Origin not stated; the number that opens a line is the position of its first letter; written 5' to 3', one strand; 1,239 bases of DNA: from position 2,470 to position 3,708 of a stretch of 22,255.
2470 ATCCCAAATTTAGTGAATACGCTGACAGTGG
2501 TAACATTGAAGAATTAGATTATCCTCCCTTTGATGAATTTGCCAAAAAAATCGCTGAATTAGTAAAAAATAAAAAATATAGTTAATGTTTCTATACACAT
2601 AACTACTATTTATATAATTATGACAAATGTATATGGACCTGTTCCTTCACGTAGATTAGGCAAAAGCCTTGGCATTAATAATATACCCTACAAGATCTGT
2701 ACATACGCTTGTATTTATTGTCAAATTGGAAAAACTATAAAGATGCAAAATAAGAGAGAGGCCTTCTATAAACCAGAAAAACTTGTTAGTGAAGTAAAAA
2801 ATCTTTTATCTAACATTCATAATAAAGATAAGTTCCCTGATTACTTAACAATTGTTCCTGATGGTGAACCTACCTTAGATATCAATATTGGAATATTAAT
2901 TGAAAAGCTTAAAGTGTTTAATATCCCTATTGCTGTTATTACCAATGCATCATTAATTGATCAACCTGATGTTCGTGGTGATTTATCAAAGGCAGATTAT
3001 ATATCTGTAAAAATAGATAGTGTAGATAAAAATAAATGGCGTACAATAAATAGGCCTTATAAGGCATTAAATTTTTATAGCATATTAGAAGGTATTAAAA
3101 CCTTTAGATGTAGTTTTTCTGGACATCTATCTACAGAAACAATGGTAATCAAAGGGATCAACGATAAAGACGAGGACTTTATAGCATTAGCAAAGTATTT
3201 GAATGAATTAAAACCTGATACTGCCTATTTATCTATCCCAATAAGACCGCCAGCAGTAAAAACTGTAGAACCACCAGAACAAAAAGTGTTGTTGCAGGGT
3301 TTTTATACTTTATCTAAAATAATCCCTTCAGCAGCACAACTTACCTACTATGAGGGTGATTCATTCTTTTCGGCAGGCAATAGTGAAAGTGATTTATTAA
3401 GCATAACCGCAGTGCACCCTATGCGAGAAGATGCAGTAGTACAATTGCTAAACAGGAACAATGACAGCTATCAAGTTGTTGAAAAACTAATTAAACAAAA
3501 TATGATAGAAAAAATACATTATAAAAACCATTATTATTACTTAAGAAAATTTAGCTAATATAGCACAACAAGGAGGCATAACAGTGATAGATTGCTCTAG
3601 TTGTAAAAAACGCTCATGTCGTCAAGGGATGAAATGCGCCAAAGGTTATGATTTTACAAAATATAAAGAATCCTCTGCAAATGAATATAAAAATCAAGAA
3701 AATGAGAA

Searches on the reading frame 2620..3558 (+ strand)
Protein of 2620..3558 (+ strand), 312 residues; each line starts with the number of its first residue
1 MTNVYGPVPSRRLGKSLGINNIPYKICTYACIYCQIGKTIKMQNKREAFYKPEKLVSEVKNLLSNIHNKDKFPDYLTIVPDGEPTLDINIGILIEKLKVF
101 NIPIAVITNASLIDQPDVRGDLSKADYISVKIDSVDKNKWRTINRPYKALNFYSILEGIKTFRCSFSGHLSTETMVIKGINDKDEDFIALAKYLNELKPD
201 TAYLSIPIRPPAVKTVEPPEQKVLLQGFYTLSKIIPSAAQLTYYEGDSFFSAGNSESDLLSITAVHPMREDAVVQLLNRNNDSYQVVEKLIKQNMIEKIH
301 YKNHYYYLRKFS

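Call 9: search_protein_families(library=pfam, proteins=[window:2620-3558:+], max_evalue=0.001)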
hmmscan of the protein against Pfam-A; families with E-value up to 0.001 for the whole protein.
window:2620-3558:+ (312 aa): 1 family
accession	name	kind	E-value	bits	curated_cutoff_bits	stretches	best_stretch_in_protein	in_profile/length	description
PF04055.27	Radical_SAM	-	1.3e-15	58.4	29.5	1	22-190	2-165/166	Radical SAM superfamily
